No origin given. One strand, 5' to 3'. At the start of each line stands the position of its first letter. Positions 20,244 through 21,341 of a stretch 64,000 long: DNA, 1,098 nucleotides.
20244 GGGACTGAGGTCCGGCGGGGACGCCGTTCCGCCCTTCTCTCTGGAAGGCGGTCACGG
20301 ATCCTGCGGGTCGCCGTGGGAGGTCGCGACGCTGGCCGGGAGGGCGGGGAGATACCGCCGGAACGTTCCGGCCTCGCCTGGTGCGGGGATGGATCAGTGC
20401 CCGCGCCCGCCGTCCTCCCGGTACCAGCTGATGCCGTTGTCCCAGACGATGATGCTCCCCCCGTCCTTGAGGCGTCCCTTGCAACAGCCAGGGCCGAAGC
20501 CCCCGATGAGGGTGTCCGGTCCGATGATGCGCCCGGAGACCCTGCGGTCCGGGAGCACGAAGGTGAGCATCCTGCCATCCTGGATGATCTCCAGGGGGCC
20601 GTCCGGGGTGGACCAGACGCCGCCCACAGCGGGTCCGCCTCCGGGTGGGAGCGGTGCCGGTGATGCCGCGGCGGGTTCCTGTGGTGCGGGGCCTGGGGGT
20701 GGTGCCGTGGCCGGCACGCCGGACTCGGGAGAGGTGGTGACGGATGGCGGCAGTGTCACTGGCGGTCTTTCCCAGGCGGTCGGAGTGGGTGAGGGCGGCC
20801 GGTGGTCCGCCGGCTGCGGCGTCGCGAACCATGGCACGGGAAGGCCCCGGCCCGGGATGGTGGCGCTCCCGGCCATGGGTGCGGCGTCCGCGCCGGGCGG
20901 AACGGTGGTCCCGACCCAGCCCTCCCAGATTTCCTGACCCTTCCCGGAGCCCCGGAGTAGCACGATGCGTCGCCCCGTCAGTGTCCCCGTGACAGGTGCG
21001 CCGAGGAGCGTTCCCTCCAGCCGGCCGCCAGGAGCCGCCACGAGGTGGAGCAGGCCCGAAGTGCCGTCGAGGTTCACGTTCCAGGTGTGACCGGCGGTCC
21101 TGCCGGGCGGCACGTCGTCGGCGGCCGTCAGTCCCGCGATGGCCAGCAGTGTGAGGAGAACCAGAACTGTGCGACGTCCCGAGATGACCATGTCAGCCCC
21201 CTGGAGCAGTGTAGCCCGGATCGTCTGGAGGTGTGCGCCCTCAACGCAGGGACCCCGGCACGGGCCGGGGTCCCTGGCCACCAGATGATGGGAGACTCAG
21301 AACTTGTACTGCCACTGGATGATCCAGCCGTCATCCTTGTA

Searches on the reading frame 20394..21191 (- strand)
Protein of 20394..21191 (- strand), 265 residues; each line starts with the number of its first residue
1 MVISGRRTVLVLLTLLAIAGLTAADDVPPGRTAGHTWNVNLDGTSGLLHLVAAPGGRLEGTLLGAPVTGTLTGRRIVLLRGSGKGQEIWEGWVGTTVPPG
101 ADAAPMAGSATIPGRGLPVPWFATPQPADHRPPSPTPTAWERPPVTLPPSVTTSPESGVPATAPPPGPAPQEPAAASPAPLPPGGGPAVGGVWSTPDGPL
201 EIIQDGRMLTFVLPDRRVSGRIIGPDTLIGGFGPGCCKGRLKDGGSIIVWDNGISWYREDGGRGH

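Call 9: search_protein_families(library=pfam, proteins=[window:20394-21191:-], max_evalue=0.01)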
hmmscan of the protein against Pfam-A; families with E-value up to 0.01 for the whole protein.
window:20394-21191:- (265 aa): 0 families

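Call 23: search_protein_families(library=ncbifam, proteins=[window:20394-21191:-], max_evalue=0.001)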
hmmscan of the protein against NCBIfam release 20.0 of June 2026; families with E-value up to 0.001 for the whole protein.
window:20394-21191:- (265 aa): 0 families

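Call 54: find_homologous_proteins(query=window:20394-21191:-)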
Query window:20394-21191:- (265 aa): 19 proteins with E <= 0.001 among 8000 candidates.
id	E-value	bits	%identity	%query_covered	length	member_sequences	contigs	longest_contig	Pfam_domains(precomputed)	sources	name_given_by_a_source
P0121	4.4e-170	583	100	100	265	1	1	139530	-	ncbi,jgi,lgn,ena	-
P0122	2.0e-128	446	81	99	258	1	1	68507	-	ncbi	-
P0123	1.5e-78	282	56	97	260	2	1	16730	-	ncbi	-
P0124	1.1e-57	214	46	96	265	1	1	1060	-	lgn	-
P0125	7.4e-57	211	47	91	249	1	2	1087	-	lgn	-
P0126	2.2e-56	209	49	85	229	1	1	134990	-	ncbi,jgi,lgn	-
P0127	2.6e-56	209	49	84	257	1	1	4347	-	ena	-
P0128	2.6e-55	206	46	97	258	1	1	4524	-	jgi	-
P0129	7.4e-54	201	66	29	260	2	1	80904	-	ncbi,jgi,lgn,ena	-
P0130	1.0e-52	197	45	95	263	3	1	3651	-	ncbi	-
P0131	1.2e-52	197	44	96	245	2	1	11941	-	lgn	-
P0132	3.0e-52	196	45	85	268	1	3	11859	-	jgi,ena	-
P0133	4.3e-52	195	43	97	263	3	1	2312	-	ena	-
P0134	7.1e-52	195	46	85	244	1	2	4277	-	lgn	-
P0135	4.8e-50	189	39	95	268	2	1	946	-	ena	-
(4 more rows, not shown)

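Call 55: find_encoding_contigs(protein=P0121, flank=3000, max_places=3)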
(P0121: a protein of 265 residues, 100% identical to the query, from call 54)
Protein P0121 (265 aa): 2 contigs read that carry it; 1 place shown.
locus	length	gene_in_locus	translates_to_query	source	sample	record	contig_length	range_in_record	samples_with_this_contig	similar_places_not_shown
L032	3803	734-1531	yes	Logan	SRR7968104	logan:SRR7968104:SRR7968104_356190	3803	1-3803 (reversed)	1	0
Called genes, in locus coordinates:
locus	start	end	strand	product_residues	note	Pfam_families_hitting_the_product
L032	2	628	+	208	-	?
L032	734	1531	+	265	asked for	-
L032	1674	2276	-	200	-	-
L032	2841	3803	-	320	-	?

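Call 62: predict_structure(alignment_id=A2)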
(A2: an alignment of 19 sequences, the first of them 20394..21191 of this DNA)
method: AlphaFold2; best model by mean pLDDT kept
length: 265 residues; sequences in the alignment: 19
mean_pLDDT: 77.2   pTM: 0.49
mean pLDDT of the five models: 77.2, 76.7, 75.7, 74.6, 66.5
residues with pLDDT >= 90: 104; 70-90: 73; 50-70: 51; < 50: 37
segments of 3 or more residues with pLDDT < 50: 1-3, 24-30, 150-154, 173-183
pLDDT, mean of each block of 10 residues (from residue 1): 63 71 48 86 92 93 97 95 95 82 90 91 85 52 51 50 60 45 68 89 92 89 90 68 89 86 59
secondary structure, 60 per line:
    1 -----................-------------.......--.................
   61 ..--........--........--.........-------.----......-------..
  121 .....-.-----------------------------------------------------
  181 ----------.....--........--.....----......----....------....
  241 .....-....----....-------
elements in order: H6-21 E35-41 E44-53 E57-62 E65-72 E75-82 E85-93 E106-111 E119-125 E191-195 E198-205 E208-212 E217-222 E227-230 E237-242 E247-250 E255-258
